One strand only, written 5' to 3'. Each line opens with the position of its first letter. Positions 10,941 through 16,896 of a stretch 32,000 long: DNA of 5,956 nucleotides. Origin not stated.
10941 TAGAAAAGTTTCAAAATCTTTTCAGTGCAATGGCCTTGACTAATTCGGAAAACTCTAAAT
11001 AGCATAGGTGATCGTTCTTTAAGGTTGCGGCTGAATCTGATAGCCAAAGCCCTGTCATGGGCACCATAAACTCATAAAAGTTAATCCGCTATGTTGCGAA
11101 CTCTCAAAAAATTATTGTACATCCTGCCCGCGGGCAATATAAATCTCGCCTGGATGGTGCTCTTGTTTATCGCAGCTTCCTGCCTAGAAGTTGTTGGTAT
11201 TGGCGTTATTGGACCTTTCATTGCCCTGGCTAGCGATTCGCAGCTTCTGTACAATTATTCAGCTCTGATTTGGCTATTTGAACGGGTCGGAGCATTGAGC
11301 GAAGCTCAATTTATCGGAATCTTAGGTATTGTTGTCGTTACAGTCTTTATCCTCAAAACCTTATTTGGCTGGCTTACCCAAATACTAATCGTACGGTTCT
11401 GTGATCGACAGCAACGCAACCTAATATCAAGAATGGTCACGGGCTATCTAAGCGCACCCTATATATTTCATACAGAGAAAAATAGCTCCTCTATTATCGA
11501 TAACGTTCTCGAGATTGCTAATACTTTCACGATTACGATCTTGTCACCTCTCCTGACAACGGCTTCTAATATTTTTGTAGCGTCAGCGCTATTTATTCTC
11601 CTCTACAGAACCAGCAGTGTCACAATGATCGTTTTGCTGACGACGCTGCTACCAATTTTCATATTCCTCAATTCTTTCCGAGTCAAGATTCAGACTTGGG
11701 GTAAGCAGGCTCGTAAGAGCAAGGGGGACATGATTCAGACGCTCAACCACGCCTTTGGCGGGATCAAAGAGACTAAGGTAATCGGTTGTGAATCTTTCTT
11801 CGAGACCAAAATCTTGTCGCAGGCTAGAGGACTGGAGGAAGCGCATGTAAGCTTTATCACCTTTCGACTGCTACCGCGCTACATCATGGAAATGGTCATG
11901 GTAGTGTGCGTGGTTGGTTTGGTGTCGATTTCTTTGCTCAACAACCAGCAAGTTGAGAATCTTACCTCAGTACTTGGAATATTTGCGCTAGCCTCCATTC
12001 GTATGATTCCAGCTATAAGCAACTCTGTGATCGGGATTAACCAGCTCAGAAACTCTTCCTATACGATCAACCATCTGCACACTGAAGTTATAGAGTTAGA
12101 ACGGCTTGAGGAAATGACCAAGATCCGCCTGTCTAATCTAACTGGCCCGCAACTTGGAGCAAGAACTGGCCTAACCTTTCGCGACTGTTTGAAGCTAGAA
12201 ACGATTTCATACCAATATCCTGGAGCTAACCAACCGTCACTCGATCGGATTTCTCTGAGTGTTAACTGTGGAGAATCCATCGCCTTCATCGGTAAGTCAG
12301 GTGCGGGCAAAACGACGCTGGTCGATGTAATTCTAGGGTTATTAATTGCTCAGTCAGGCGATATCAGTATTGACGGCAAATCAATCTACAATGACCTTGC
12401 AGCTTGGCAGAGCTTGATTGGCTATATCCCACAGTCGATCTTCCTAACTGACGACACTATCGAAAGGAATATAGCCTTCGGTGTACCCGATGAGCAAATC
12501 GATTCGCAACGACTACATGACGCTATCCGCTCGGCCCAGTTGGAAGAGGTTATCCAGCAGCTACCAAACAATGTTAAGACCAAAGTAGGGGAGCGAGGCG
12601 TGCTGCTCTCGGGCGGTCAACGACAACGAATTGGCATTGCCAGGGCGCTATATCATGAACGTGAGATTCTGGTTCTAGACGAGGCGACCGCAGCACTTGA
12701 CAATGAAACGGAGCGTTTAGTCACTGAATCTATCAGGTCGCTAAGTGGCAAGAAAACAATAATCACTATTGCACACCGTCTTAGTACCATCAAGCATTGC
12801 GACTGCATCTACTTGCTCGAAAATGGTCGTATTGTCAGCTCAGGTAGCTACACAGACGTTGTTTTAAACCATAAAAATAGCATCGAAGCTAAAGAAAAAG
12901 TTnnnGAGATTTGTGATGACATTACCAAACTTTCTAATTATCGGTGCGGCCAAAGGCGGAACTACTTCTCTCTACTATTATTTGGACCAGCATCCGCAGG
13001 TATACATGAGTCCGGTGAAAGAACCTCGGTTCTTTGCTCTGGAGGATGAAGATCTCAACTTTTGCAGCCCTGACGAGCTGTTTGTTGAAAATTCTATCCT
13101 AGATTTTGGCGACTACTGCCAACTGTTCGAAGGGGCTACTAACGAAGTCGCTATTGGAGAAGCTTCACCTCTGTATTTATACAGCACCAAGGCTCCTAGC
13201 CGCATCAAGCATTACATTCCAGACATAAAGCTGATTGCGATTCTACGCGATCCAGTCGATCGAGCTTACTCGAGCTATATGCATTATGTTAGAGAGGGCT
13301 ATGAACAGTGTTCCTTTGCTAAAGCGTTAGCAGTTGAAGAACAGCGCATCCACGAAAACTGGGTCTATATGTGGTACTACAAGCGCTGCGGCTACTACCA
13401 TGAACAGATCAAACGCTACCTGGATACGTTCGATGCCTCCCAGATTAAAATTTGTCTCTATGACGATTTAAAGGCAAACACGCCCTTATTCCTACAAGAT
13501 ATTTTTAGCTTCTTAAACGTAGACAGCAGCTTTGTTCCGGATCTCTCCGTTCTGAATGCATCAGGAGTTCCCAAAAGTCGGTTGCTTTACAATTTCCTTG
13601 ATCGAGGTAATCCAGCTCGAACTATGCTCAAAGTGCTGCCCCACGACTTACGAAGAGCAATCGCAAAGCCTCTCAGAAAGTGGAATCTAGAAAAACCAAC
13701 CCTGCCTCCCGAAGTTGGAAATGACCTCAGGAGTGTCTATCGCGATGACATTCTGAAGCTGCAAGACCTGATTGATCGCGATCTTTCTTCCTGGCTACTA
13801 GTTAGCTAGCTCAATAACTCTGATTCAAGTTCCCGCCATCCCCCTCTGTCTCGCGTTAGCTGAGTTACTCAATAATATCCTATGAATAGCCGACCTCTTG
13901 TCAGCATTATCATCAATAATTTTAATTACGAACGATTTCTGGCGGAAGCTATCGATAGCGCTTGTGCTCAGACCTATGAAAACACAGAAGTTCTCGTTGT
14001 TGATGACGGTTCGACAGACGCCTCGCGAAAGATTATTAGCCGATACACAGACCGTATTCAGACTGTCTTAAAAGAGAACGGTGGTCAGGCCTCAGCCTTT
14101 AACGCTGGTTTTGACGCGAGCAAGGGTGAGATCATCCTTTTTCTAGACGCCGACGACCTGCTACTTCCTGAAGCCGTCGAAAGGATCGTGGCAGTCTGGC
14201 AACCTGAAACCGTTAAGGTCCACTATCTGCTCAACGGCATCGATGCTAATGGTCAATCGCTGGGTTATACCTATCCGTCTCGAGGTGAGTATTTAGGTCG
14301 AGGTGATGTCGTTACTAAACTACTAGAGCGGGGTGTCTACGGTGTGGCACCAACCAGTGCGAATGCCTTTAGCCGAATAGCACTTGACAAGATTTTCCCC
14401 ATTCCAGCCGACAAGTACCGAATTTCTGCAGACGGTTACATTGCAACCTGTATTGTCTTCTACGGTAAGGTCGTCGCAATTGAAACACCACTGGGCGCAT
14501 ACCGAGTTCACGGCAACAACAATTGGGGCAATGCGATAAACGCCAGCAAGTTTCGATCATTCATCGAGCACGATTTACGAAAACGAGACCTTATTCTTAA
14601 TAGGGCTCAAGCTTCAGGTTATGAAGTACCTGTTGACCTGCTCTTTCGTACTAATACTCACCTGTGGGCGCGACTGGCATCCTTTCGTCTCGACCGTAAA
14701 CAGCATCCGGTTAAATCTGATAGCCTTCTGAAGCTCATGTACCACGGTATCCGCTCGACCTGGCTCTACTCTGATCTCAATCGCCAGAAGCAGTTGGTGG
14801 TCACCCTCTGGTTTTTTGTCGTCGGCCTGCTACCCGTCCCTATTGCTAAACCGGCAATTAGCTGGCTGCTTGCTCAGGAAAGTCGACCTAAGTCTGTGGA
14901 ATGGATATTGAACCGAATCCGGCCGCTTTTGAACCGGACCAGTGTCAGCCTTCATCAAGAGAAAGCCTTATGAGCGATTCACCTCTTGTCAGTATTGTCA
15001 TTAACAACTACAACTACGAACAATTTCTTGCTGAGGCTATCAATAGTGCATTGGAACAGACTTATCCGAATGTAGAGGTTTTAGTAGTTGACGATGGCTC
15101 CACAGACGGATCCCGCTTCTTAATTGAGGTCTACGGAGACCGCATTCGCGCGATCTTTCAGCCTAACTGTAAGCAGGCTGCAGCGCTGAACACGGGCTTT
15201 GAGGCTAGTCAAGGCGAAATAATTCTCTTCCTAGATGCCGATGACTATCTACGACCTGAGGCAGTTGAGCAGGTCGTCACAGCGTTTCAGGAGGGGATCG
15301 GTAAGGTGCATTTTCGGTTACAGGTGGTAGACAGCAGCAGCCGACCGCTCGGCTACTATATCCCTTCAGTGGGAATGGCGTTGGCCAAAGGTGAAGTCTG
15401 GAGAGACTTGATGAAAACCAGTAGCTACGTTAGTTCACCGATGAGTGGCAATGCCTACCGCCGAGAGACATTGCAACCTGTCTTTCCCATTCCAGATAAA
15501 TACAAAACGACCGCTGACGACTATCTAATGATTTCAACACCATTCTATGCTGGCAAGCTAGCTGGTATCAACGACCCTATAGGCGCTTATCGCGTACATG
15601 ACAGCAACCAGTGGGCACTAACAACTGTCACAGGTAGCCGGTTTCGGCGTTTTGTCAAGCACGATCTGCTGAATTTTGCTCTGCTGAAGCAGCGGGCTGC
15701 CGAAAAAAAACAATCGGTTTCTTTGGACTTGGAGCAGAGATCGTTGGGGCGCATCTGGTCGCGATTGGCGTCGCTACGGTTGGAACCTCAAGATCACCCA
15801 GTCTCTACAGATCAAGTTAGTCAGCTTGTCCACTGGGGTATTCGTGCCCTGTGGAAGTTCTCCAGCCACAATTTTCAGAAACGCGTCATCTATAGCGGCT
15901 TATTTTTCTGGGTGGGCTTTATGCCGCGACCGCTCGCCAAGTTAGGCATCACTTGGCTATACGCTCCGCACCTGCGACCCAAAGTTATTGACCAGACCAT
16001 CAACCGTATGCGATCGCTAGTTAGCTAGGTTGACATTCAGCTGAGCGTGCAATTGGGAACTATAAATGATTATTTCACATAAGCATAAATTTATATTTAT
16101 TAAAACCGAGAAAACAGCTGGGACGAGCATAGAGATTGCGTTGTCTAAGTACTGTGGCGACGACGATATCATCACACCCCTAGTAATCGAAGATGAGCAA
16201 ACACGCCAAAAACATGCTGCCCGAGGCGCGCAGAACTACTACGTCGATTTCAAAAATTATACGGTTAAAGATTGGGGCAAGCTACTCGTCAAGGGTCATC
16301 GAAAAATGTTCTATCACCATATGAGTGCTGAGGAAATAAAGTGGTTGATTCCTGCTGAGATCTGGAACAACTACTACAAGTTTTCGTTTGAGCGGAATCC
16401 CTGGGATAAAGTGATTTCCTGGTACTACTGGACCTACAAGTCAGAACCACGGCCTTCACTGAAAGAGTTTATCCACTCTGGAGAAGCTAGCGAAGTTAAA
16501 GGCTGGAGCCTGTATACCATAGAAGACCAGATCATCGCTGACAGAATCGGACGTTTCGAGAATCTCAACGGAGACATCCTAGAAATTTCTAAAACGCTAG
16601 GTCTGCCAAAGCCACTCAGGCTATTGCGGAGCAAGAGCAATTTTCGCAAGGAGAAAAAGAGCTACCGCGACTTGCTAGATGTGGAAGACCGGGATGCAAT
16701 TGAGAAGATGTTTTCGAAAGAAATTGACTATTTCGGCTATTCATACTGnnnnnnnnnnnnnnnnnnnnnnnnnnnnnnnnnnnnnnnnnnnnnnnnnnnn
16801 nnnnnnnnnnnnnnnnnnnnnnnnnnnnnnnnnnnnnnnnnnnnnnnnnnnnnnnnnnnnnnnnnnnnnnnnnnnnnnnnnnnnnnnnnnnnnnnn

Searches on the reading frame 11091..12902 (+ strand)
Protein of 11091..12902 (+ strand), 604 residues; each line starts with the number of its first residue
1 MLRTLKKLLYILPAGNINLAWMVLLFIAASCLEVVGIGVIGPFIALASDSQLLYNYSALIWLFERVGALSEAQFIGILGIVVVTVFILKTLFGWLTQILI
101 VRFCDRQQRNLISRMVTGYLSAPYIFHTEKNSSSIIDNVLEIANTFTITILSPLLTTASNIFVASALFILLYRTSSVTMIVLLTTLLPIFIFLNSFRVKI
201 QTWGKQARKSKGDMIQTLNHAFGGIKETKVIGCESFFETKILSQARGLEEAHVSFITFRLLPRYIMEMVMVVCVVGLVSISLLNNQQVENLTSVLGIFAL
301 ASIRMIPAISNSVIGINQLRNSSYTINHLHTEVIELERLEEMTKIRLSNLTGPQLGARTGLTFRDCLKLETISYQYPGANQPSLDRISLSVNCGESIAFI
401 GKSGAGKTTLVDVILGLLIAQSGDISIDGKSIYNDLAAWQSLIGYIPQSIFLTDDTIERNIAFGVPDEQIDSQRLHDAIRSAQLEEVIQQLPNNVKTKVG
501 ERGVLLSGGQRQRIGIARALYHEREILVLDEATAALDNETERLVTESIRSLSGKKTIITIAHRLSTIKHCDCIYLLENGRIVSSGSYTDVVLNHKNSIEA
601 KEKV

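Call 9: search_protein_families(library=pfam, proteins=[window:11091-12902:+], max_evalue=0.001)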
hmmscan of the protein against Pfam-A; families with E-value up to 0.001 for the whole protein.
window:11091-12902:+ (604 aa): 4 families
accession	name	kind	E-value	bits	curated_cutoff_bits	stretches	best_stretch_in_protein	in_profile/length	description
PF00005.33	ABC_tran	-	1.4e-30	107.1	25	1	384-534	1-137/137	ABC transporter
PF02463.25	SMC_N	-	1.1e-07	32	40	1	320-574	107-209/220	RecF/RecN/SMC N terminal domain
PF13555.12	AAA_29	-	0.0001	22.4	27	1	392-422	20-50/61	P-loop containing region of AAA domain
PF00664.28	ABC_membrane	-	0.00019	21.7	28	1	24-283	6-250/274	ABC transporter transmembrane region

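Call 25: search_protein_families(library=ncbifam, proteins=[window:11091-12902:+], max_evalue=0.001)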
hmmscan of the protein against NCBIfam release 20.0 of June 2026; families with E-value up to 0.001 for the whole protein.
window:11091-12902:+ (604 aa): 187 families (the best 25 are shown)
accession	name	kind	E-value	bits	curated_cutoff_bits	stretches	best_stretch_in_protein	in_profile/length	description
NF050066.1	LPSTprtrPglK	equivalog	1.2e-92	311.2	1000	1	5-579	2-558/558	BC-type lipopolysaccharide transporter PglK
TIGR02203.1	MsbA_lipidA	equivalog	5.2e-83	279.4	602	1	38-591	19-556/572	lipid A export permease/ATP-binding protein MsbA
NF045513.1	HepA_fam_ABC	equivalog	6.7e-77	259.3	725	1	23-591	40-596/610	heterocyst formation ABC transporter subunit HepA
TIGR02204.1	MsbA_rel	hypoth_equivalog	4.5e-66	223.7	780.4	1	91-592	73-563/576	ABC transporter, permease/ATP-binding protein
TIGR03796.1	NHLM_micro_ABC1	equivalog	1.7e-63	215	853.3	1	76-591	194-699/710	NHLP family bacteriocin export ABC transporter peptidase/permease/ATPase subunit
TIGR03797.1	NHLM_micro_ABC2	equivalog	6.2e-62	210.1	709.4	1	71-591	171-672/686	NHLP bacteriocin export ABC transporter permease/ATPase subunit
TIGR02857.1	CydD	equivalog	9.7e-61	206.3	435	1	366-574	321-527/529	thiol reductant ABC exporter subunit CydD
NF010178.0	PRK13657.1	equivalog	2.3e-60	204.7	733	1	88-593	64-559/588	glucan ABC transporter ATP-binding protein/ permease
TIGR03375.1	type_I_sec_LssB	subfamily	1.1e-59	202.5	693.1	1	163-593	275-691/696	type I secretion system permease/ATPase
TIGR01846.1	type_I_sec_HlyB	subfamily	1.5e-57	195.4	725.55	1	75-592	178-680/694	type I secretion system permease/ATPase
NF008381.0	PRK11176.1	equivalog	2.9e-57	194.3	867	1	43-592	35-567/582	lipid A ABC transporter ATP-binding protein/permease MsbA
NF008364.0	PRK11160.1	equivalog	4.2e-57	194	630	1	147-597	134-568/575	heme ABC transporter ATP-binding protein/permease CydC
TIGR01842.1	type_I_sec_PrtD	subfamily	8.6e-55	186.3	510.15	1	366-591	316-541/544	type I secretion system permease/ATPase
TIGR02868.1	CydC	equivalog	5e-54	183.8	329.05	1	147-564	127-530/530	thiol reductant ABC exporter subunit CydC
TIGR00957.1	MRP_assoc_pro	equivalog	6.2e-50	169.7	1470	2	376-591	1294-1507/1522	multi drug resistance-associated protein (MRP)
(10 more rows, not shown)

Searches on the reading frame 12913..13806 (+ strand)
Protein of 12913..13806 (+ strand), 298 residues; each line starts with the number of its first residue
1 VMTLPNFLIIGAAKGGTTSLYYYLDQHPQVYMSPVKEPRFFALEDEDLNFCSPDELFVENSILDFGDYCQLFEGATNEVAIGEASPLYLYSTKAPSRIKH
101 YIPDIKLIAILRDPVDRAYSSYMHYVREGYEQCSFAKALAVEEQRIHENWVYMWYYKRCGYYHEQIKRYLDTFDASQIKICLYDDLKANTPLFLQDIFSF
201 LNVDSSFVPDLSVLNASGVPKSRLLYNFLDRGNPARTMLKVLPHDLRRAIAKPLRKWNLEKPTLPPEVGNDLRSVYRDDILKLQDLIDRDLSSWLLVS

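Call 9: search_protein_families(library=pfam, proteins=[window:12913-13806:+], max_evalue=0.001)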
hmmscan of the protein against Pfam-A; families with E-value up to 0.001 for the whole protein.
window:12913-13806:+ (298 aa): 2 families
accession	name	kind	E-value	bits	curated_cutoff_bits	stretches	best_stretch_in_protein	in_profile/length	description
PF13469.12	Sulfotransfer_3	-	3.7e-14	54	27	1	5-204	1-213/216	Sulfotransferase family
PF00685.33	Sulfotransfer_1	-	7.8e-14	52.1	22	1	5-204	2-182/255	Sulfotransferase domain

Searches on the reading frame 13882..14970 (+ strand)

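Call 9: search_protein_families(library=pfam, proteins=[window:13882-14970:+], max_evalue=0.001)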
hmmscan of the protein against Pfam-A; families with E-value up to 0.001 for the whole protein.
window:13882-14970:+ (363 aa): 3 families
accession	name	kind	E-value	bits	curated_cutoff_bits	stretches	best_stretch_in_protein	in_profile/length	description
PF00535.33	Glycos_transf_2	-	1.3e-30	107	23.3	1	8-110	1-108/168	Glycosyl transferase family 2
PF13641.12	Glyco_tranf_2_3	-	1.3e-10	42.1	27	1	7-109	3-114/230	Glycosyltransferase like family 2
PF10111.15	Glyco_tranf_2_2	-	2e-10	41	27.3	1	12-107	7-107/276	Glycosyltransferase like family 2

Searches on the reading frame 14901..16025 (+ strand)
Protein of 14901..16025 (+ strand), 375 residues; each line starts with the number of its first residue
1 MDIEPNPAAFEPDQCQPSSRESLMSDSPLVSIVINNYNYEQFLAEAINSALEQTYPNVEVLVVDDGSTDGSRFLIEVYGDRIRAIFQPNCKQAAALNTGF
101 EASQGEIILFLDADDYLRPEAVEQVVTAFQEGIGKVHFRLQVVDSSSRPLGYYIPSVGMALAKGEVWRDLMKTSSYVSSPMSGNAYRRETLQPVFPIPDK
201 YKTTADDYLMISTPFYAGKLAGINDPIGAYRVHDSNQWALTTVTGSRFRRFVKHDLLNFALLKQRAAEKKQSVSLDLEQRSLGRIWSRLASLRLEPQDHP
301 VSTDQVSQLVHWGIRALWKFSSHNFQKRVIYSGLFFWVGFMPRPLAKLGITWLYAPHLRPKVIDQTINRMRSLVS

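Call 9: search_protein_families(library=pfam, proteins=[window:14901-16025:+], max_evalue=0.001)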
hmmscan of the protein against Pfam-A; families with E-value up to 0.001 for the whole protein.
window:14901-16025:+ (375 aa): 3 families
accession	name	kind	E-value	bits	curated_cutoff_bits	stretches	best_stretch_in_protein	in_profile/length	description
PF00535.33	Glycos_transf_2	-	3e-31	109.1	23.3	1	31-132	1-107/168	Glycosyl transferase family 2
PF13641.12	Glyco_tranf_2_3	-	2.6e-12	47.7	27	1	30-157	3-135/230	Glycosyltransferase like family 2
PF10111.15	Glyco_tranf_2_2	-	4.2e-10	40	27.3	1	32-127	2-104/276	Glycosyltransferase like family 2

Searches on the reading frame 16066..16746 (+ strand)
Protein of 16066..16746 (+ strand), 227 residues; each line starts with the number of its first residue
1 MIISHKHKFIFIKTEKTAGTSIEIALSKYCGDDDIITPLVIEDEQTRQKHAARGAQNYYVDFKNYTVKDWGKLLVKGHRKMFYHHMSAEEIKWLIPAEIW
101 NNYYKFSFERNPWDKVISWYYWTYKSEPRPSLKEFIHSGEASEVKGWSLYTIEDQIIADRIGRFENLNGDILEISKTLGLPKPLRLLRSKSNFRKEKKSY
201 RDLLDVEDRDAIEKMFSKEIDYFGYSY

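Call 9: search_protein_families(library=pfam, proteins=[window:16066-16746:+], max_evalue=0.001)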
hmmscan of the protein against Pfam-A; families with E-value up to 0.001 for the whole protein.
window:16066-16746:+ (227 aa): 1 family
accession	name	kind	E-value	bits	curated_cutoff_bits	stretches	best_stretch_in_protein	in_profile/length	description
PF03567.20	Sulfotransfer_2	-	2.1e-10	41.6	22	1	2-226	4-252/252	Sulfotransferase family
